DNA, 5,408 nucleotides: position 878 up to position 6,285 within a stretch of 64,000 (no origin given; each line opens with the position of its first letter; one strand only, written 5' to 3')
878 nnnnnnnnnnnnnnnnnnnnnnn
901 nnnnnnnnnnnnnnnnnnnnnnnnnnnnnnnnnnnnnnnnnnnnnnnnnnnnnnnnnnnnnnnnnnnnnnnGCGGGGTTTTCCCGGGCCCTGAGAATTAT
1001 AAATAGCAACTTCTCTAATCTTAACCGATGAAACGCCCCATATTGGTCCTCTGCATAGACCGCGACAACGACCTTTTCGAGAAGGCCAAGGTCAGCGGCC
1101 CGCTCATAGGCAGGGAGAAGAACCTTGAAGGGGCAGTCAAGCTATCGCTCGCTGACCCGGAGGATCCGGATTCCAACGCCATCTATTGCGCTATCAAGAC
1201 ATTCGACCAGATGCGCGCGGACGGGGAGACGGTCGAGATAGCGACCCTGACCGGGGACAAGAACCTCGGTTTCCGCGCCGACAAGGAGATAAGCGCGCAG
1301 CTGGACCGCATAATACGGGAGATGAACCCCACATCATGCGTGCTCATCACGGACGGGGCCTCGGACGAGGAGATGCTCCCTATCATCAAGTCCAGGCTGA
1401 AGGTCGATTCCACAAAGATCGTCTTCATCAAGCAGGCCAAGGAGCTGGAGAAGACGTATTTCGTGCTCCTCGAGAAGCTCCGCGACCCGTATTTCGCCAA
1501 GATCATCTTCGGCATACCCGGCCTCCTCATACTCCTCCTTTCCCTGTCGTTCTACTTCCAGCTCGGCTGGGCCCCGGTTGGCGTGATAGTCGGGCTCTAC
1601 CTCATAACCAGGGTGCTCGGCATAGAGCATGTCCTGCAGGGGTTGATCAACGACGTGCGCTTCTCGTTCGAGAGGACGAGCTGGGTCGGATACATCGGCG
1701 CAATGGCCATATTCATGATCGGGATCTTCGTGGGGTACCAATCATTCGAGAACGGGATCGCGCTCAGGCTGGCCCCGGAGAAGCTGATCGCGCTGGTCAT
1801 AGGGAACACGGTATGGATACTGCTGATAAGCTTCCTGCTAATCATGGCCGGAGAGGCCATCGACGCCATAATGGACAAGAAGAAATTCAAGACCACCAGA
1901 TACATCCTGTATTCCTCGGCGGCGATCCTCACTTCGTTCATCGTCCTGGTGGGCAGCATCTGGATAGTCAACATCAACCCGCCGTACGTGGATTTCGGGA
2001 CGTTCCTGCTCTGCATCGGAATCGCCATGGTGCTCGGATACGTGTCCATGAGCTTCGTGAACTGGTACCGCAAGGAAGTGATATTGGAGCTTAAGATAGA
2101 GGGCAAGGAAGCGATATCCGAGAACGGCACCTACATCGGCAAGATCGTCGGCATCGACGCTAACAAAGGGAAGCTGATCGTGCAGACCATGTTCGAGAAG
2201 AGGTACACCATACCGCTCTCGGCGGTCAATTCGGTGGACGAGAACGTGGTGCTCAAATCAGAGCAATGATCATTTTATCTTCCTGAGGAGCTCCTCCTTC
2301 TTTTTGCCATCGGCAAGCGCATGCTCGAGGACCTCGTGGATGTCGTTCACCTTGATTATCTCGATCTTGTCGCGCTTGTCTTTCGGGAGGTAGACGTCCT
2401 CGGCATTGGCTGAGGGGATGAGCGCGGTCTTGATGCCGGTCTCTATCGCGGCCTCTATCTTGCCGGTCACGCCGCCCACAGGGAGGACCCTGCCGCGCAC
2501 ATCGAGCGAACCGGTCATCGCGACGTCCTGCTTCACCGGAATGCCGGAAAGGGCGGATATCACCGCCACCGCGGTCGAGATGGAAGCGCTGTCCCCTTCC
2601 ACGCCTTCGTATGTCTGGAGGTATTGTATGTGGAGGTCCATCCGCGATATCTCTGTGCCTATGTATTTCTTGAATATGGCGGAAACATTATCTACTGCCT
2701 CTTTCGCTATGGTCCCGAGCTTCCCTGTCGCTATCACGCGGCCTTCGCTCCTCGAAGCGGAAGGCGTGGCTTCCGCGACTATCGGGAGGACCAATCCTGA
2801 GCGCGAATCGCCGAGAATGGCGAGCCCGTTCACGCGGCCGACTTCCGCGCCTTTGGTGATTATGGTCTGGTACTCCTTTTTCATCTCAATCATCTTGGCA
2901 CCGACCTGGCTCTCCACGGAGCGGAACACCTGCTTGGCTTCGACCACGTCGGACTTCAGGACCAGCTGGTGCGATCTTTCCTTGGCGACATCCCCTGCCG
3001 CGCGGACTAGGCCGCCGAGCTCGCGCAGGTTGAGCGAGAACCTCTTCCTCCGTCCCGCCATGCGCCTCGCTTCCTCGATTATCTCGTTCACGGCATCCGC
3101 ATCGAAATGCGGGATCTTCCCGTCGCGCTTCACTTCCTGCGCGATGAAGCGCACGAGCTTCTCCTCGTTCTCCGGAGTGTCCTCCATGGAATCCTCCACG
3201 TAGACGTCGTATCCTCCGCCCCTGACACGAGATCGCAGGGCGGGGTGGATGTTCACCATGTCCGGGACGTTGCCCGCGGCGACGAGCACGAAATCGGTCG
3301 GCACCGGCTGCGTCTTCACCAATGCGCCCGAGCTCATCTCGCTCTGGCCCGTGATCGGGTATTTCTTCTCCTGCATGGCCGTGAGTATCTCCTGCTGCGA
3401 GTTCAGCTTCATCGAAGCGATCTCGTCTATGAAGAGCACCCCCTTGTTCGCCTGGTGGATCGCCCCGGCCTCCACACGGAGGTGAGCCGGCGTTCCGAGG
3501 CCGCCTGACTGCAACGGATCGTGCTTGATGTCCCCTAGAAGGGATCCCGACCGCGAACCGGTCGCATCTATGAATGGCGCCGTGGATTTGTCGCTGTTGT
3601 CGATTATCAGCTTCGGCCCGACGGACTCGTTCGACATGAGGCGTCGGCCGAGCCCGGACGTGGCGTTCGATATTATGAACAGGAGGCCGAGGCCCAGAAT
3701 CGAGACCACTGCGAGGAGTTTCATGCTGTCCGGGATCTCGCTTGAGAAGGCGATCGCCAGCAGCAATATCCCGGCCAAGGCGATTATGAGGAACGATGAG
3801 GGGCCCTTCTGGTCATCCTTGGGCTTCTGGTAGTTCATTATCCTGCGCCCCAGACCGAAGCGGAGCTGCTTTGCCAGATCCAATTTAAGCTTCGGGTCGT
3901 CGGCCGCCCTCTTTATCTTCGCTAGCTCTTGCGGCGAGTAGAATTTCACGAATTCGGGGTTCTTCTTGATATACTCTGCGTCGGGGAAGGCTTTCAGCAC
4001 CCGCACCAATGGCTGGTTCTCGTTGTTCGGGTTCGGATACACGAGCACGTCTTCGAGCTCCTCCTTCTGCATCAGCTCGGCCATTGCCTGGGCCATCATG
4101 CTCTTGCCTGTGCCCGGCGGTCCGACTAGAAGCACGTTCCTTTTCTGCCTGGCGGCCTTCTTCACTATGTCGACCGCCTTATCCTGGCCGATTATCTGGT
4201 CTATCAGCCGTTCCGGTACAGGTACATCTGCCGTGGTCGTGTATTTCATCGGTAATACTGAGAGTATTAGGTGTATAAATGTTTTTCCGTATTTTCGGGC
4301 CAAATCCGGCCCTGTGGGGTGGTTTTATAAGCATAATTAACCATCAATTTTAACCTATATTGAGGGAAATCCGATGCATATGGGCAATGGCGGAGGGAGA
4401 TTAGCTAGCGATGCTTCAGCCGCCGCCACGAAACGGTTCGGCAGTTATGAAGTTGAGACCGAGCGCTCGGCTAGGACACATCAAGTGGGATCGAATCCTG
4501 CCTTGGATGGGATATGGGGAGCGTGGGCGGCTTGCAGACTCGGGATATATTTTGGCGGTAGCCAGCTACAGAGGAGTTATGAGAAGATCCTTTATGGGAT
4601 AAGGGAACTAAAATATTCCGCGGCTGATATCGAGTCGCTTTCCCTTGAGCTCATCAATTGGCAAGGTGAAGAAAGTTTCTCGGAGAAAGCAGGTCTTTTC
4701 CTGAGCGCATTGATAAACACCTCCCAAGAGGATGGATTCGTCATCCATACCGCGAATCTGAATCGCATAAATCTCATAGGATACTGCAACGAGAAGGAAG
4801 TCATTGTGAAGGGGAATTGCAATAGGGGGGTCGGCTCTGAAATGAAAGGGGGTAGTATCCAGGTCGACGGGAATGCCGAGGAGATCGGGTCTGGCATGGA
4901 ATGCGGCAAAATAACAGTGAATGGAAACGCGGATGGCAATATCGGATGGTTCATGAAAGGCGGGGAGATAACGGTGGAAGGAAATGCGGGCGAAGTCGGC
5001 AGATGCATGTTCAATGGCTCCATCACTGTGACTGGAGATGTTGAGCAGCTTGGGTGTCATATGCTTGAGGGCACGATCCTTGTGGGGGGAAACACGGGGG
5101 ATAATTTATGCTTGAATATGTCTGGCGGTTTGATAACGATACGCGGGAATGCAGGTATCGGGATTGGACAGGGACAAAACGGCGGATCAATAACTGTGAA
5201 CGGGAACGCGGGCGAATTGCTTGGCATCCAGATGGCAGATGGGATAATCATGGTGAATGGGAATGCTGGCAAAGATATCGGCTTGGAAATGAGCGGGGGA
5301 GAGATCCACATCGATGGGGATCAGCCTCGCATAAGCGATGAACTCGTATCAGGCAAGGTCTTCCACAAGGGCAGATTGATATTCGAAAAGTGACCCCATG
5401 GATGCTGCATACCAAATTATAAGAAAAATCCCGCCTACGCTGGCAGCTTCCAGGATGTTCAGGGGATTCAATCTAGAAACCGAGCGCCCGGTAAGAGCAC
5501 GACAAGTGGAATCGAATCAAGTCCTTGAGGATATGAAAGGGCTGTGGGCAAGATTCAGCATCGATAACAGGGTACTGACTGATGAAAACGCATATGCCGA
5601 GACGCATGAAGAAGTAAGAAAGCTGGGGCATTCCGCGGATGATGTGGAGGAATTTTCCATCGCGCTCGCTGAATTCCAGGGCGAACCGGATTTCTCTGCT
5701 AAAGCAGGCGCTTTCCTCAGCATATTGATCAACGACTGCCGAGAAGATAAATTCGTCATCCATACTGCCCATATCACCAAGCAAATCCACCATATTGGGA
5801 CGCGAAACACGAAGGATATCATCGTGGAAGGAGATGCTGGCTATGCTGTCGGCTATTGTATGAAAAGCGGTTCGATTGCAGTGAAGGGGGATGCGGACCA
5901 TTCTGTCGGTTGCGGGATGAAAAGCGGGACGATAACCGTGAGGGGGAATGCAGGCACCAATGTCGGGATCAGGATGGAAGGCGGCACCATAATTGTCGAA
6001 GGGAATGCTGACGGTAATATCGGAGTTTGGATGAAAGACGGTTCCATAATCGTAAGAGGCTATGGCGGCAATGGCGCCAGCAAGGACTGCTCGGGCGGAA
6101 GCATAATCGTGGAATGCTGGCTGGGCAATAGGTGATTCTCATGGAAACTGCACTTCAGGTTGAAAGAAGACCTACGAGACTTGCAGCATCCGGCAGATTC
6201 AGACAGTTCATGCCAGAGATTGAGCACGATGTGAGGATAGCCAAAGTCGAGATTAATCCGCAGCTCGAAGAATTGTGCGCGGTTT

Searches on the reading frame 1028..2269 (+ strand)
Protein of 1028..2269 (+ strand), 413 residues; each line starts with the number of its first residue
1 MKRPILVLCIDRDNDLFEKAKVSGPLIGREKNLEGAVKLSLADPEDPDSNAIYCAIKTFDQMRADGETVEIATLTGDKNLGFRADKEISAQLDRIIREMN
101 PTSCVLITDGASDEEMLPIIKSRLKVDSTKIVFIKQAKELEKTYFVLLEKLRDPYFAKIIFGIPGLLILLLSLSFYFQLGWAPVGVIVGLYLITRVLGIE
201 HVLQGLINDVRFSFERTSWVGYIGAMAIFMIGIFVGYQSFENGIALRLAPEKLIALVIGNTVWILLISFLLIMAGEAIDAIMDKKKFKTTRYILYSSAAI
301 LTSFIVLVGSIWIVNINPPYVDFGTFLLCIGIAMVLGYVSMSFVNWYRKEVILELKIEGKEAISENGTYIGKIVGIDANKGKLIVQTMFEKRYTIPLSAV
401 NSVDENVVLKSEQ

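Call 57: search_protein_families(library=pfam, proteins=[window:1028-2269:+], max_evalue=0.001)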
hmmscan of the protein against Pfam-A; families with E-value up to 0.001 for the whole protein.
window:1028-2269:+ (413 aa): 1 family
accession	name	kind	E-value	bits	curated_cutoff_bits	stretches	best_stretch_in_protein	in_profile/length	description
PF04123.18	DUF373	-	3.7e-85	286.8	28.3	1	5-333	2-332/335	Domain of unknown function (DUF373)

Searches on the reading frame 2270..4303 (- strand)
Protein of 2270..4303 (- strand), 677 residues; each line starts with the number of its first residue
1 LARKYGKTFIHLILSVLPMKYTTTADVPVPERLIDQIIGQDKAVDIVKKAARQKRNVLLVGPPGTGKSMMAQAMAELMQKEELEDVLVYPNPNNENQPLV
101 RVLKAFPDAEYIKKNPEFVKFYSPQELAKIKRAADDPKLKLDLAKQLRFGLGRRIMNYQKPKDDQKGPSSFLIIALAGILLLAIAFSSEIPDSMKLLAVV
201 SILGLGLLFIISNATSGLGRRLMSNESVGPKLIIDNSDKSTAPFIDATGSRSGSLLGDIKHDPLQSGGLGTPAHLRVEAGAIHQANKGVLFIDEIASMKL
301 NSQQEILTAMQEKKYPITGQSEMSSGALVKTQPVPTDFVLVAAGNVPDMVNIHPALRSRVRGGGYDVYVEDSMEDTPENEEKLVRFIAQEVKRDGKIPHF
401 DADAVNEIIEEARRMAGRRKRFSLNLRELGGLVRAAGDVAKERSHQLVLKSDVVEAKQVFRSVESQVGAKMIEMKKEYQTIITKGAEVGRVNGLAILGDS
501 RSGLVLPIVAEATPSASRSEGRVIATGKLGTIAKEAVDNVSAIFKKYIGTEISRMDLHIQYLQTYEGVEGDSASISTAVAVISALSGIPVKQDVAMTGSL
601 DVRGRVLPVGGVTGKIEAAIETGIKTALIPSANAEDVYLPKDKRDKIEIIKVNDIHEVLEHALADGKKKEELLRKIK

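Call 57: search_protein_families(library=pfam, proteins=[window:2270-4303:-], max_evalue=0.001)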
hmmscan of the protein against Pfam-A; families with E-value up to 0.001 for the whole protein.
window:2270-4303:- (677 aa): 20 families
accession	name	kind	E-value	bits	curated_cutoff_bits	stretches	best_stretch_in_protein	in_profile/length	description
PF05362.19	Lon_C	-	6e-31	108.1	21.1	1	474-664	13-204/205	Lon protease (S16) C-terminal proteolytic domain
PF00158.32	Sigma54_activat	-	2.6e-15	57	20.2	2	278-323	85-130/168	Sigma-54 interaction domain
PF01078.27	Mg_chelatase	-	1.2e-13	51.4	20.3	1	35-86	3-54/207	Magnesium chelatase, subunit ChlI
PF07728.20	AAA_5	-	3e-12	47.1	22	1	56-87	1-32/139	AAA domain (dynein-related subfamily)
PF00004.35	AAA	-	4.9e-10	40.4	21.2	1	57-79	1-23/131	ATPase family associated with various cellular activities (AAA)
PF20436.4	LonB_AAA-LID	-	7.6e-10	39.1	22.4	1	399-456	1-58/65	Archaeal LonB, AAA+ ATPase LID domain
PF00493.29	MCM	-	9.7e-10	38.4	23.3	1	275-314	110-149/224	MCM P-loop domain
PF14532.12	Sigma54_activ_2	-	4.9e-08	33.7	25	0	47-80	14-47/138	Sigma-54 interaction domain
PF13541.12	ChlI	-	1.3e-06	28.7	27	1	527-633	16-121/121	Subunit ChlI of Mg-chelatase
PF20030.5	bpMoxR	-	1.6e-06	27.7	27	1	32-87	9-64/205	MoxR domain in the MoxR-vWA-beta-propeller ternary systems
PF05496.18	RuvB_N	-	3.5e-06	27.3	27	0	34-80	6-59/159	Holliday junction DNA helicase RuvB P-loop domain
PF13191.12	AAA_16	-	4.7e-06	27.6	32.6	1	46-140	15-113/167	AAA ATPase domain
PF08298.17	AAA_PrkA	-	8.4e-06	25.5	25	0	47-83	78-114/358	PrkA AAA domain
PF13401.12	AAA_22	-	9.1e-06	26.5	27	1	53-103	4-54/130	AAA domain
PF12775.13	AAA_7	-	2.7e-05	24.2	25.8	1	46-84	25-63/181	P-loop containing dynein motor region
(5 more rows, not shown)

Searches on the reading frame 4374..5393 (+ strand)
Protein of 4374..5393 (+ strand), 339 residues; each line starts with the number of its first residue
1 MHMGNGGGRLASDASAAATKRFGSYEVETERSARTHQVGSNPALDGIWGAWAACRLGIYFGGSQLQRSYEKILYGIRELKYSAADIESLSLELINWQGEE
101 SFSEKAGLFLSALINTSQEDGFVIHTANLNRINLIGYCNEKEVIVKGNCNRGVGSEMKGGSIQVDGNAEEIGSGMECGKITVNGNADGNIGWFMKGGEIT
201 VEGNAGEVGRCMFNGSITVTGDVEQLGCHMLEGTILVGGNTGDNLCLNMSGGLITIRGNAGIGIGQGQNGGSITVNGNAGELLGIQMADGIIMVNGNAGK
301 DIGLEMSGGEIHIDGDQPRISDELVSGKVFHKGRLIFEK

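Call 57: search_protein_families(library=pfam, proteins=[window:4374-5393:+], max_evalue=0.001)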
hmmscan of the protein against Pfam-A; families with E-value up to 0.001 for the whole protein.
window:4374-5393:+ (339 aa): 1 family
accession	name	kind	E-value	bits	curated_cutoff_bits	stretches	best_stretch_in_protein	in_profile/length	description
PF01493.24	GXGXG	-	7.1e-11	42.4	32.5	2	273-323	34-88/190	GXGXG motif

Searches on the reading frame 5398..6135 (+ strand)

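Call 57: search_protein_families(library=pfam, proteins=[window:5398-6135:+], max_evalue=0.001)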
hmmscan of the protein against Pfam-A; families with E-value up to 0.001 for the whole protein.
window:5398-6135:+ (245 aa): 1 family
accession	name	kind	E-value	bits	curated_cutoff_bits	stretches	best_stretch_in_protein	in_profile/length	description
PF01493.24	GXGXG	-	4.1e-10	39.9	32.5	2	124-184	16-78/190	GXGXG motif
